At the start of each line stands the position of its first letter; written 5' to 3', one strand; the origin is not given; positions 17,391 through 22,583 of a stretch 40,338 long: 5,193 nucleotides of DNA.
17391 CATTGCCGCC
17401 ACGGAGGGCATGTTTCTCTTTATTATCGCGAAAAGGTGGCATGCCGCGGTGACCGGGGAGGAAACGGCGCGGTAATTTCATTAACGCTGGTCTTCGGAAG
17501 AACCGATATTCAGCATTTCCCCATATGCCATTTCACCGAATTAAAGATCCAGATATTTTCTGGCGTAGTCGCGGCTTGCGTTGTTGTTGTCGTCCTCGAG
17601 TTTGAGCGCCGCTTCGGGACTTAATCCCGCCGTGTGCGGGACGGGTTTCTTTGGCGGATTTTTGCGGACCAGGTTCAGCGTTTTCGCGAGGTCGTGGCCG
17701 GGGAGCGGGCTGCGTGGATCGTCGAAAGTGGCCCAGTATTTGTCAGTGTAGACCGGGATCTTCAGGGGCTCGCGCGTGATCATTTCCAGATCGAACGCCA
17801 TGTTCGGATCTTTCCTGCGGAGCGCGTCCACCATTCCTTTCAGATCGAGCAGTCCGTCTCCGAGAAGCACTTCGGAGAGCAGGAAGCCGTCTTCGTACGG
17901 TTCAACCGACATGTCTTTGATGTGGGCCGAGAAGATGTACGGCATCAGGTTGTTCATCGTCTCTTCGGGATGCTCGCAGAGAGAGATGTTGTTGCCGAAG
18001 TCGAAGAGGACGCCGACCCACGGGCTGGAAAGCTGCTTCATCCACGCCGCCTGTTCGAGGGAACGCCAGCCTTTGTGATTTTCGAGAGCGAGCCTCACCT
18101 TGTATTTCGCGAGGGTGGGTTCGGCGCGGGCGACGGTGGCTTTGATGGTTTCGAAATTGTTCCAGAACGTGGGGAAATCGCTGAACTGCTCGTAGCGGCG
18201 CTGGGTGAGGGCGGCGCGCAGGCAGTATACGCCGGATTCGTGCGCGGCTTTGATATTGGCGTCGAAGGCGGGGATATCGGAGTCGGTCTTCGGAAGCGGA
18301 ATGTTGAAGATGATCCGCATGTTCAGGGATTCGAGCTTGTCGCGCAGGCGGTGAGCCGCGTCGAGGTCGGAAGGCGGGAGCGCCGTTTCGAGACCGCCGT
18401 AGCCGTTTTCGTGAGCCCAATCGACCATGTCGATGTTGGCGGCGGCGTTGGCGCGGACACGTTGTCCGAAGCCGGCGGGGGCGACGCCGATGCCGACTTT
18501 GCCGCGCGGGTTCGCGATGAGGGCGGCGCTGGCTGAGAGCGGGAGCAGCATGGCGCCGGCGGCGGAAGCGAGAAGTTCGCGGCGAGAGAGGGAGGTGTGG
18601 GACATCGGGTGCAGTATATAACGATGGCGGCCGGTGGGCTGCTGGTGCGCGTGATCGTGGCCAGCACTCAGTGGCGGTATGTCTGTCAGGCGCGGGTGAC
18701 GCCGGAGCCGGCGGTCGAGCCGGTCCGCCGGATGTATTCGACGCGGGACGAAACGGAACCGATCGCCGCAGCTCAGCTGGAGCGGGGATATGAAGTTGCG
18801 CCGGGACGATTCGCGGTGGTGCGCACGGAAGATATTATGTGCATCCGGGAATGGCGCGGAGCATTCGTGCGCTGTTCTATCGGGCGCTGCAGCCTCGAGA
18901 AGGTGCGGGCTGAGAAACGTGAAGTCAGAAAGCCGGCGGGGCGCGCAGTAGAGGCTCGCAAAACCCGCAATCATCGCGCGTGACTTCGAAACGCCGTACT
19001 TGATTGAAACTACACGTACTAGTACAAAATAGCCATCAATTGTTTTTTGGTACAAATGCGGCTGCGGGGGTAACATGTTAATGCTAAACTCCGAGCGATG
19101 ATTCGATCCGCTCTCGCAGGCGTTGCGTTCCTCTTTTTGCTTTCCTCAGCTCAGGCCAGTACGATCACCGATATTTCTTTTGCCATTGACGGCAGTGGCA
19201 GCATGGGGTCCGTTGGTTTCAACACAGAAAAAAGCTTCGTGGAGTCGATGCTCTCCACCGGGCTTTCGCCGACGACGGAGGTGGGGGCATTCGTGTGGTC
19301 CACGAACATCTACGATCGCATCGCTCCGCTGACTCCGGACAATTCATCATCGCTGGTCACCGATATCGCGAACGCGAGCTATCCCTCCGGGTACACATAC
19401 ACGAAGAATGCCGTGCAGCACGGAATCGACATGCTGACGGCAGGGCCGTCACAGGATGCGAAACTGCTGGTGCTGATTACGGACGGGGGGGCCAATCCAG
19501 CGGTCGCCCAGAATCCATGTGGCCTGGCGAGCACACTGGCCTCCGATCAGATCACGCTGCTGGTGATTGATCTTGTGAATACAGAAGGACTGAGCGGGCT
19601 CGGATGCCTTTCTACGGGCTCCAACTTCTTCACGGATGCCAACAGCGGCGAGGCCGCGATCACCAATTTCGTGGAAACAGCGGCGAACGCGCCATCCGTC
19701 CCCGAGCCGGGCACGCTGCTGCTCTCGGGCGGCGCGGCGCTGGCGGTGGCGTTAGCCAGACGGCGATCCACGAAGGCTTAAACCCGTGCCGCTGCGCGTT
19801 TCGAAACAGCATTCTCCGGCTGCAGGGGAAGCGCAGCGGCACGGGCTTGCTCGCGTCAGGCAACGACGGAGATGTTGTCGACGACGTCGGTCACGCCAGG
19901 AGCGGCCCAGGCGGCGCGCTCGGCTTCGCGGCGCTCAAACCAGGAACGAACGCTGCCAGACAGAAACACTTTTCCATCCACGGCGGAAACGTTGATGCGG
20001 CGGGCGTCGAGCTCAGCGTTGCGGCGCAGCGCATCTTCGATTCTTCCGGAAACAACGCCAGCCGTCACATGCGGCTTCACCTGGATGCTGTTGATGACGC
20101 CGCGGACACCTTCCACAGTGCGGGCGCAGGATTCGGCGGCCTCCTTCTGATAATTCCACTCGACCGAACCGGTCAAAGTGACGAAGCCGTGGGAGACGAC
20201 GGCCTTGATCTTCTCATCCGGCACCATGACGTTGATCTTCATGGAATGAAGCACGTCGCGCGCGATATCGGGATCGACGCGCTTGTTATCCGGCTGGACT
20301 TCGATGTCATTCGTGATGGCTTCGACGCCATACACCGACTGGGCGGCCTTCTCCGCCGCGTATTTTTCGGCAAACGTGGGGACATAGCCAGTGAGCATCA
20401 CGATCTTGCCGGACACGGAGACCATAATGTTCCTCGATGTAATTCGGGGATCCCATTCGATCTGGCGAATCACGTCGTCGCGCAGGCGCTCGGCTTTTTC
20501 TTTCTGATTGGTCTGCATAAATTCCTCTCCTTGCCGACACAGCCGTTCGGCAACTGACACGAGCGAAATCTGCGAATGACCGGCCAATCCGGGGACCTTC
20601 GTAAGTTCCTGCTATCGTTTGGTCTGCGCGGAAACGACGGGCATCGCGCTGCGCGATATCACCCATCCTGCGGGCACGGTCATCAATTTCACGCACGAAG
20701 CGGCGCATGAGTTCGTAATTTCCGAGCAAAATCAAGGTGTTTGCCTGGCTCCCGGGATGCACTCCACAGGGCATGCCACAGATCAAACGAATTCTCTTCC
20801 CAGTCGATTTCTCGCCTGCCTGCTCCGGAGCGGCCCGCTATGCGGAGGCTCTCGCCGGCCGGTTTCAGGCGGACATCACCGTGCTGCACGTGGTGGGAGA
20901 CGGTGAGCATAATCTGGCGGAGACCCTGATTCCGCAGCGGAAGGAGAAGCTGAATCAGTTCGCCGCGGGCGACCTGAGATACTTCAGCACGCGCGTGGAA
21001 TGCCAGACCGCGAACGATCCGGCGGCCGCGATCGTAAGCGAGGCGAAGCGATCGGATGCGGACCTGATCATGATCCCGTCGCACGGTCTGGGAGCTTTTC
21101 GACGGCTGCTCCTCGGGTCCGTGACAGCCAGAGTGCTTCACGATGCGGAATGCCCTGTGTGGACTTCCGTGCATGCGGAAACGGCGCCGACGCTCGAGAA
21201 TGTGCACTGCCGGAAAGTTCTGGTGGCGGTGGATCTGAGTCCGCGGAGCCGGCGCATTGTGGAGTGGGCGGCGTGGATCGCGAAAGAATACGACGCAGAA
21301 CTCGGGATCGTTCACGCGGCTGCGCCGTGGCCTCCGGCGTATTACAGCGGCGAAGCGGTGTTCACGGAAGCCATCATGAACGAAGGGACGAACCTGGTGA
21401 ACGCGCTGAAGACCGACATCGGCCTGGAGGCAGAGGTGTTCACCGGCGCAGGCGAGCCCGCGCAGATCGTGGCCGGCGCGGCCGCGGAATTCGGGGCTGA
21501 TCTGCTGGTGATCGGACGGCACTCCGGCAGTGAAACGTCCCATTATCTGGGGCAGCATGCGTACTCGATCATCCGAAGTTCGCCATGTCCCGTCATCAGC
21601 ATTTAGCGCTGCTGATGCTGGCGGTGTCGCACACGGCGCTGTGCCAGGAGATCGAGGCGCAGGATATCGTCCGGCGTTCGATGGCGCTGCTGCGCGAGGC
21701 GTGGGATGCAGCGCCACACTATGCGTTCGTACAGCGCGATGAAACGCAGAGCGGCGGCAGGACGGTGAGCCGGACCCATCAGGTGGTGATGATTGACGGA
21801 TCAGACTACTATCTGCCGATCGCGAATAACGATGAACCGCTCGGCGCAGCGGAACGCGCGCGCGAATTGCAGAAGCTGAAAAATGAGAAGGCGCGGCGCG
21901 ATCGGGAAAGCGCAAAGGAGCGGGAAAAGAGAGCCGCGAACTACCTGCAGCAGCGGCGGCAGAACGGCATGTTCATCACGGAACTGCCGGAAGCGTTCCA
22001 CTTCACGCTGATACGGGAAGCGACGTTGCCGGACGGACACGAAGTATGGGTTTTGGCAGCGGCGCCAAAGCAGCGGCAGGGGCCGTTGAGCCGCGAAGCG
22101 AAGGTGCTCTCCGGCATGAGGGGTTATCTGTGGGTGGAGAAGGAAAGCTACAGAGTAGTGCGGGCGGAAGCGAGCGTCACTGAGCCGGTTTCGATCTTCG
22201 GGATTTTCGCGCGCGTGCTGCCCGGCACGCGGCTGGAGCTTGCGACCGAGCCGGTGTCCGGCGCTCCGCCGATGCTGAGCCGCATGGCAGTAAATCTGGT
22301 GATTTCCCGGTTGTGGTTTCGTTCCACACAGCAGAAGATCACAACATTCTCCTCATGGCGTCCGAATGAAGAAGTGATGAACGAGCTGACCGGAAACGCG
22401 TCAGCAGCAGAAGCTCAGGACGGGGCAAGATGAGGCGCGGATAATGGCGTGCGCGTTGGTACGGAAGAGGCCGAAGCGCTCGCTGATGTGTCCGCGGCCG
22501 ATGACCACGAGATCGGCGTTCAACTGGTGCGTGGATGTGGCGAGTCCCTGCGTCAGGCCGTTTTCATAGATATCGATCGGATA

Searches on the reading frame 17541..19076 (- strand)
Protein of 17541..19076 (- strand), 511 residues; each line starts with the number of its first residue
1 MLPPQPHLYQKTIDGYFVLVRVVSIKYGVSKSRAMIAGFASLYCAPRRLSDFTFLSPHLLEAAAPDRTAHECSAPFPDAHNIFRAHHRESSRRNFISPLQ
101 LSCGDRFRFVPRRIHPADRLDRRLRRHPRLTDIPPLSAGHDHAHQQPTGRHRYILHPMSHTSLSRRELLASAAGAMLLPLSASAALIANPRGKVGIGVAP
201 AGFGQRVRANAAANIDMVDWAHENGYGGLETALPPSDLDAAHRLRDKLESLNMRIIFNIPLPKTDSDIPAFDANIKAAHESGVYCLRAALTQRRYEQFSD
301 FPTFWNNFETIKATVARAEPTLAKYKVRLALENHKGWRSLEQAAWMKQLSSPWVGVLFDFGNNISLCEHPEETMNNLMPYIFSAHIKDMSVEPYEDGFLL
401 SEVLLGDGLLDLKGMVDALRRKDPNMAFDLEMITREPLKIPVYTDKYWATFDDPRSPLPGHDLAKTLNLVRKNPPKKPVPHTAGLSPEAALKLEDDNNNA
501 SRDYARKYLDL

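Call 4: search_protein_families(library=pfam, proteins=[window:17541-19076:-])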
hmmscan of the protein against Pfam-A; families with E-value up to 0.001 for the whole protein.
window:17541-19076:- (511 aa): 1 family
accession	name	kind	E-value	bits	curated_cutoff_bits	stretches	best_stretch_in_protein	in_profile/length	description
PF01261.30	AP_endonuc_2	-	1.2e-16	61.6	31.1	1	218-436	1-233/249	Xylose isomerase-like TIM barrel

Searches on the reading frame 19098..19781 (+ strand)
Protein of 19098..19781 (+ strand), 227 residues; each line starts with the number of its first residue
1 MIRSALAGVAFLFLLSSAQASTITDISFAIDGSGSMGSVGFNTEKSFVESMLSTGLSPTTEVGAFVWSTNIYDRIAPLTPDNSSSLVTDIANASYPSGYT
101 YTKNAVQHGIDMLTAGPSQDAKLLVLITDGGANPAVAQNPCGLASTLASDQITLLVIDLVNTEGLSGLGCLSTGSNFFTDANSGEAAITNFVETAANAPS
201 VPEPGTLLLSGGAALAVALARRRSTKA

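Call 4: search_protein_families(library=pfam, proteins=[window:19098-19781:+])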
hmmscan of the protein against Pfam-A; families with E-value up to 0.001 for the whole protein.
window:19098-19781:+ (227 aa): 3 families
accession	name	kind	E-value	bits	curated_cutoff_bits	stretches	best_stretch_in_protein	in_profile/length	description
PF00092.34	VWA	-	4.7e-17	63.2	23.8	1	25-185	1-167/174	von Willebrand factor type A domain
PF13519.12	VWA_2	-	8e-10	39.7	27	1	28-130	3-106/107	von Willebrand factor type A domain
PF07589.16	PEP-CTERM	-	4e-05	24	20.7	1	200-223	1-24/24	PEP-CTERM motif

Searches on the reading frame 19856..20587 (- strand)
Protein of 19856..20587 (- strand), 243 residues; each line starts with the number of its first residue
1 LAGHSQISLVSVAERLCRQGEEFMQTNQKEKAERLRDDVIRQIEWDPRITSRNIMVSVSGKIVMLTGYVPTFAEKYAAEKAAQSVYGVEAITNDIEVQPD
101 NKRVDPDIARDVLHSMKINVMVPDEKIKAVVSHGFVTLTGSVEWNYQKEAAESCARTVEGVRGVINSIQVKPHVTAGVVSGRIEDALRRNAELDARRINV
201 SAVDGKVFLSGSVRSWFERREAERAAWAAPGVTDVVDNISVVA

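Call 3: search_protein_families(library=pfam, proteins=[window:19856-20587:-])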
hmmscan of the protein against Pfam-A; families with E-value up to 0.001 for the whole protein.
window:19856-20587:- (243 aa): 1 family
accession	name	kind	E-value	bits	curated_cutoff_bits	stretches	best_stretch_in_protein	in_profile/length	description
PF04972.22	BON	-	5.1e-52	174.5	27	3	105-172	2-69/69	BON domain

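Call 27: search_protein_families(library=ncbifam, proteins=[window:19856-20518:-], max_evalue=0.00001)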
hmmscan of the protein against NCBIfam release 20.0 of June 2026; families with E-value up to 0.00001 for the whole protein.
window:19856-20518:- (220 aa): 4 families
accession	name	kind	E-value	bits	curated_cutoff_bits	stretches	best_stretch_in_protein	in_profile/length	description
NF007858.0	PRK10568.1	equivalog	8.7e-21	74.5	174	1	24-148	75-205/206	molecular chaperone OsmY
NF008247.1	PRK11023.1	equivalog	2e-14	53.8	184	1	23-146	62-189/192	division/outer membrane stress-associated lipid-binding lipoprotein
NF051434.1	ArfA_OmpATb_N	equivalog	2.2e-12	47.3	81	0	111-218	9-114/114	channel-forming protein ArfA/OmpATb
NF008399.0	PRK11198.1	equivalog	7.1e-06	26.5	134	0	98-150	39-91/149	peptidoglycan-binding protein LysM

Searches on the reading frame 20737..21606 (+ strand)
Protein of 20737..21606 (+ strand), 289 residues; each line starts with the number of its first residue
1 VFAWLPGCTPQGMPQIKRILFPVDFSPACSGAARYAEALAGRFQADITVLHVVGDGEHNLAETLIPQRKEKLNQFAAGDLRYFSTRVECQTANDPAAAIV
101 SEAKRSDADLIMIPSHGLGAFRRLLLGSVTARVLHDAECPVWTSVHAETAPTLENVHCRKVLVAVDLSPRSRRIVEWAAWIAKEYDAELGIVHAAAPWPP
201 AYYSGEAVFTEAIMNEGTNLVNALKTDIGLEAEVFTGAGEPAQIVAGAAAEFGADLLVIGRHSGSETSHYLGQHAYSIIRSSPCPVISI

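Call 3: search_protein_families(library=pfam, proteins=[window:20737-21606:+])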
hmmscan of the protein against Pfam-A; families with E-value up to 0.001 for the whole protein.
window:20737-21606:+ (289 aa): 1 family
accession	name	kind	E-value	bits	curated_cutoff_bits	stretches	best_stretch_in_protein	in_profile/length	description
PF00582.32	Usp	-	9.6e-51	172.5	24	2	16-142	2-138/141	Universal stress protein family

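Call 27: search_protein_families(library=ncbifam, proteins=[window:20773-21606:+], max_evalue=0.00001)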
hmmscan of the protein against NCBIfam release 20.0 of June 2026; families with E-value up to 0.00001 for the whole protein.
window:20773-21606:+ (277 aa): 5 families
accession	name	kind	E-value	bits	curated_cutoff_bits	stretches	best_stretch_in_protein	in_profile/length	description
NF011698.0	PRK15118.1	equivalog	2.1e-11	44.1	202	1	147-251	4-113/144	universal stress protein UspA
NF011581.0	PRK15005.1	equivalog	9.9e-10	38.8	166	0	73-130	84-141/144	universal stress protein UspF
NF012000.0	PRK15456.1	equivalog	1.9e-07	31.2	189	0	231-276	95-140/142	universal stress protein UspG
NF008380.0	PRK11175.1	equivalog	4.8e-06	25.8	227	0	43-276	55-298/313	universal stress protein UspE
NF007512.0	PRK10116.1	equivalog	5.7e-06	26.5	167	0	147-272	4-132/142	universal stress protein UspC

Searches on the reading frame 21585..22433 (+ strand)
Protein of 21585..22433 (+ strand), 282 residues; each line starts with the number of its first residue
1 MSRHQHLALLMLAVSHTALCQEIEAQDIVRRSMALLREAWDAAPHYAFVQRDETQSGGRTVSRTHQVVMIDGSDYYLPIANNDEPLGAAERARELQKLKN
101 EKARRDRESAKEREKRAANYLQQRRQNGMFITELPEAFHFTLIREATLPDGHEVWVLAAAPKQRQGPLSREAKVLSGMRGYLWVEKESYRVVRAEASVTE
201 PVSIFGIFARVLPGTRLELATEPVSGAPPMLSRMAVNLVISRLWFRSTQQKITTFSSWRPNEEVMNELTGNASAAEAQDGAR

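Call 3: search_protein_families(library=pfam, proteins=[window:21585-22433:+])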
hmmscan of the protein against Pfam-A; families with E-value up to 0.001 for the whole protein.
window:21585-22433:+ (282 aa): 0 families

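Call 27: search_protein_families(library=ncbifam, proteins=[window:21585-22433:+], max_evalue=0.00001)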
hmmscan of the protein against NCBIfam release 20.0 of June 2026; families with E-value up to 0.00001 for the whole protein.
window:21585-22433:+ (282 aa): 0 families

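Call 61: search_protein_families(library=pfam, proteins=[window:21585-22433:+], max_evalue=0.001)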
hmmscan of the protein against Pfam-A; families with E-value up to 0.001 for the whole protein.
window:21585-22433:+ (282 aa): 0 families
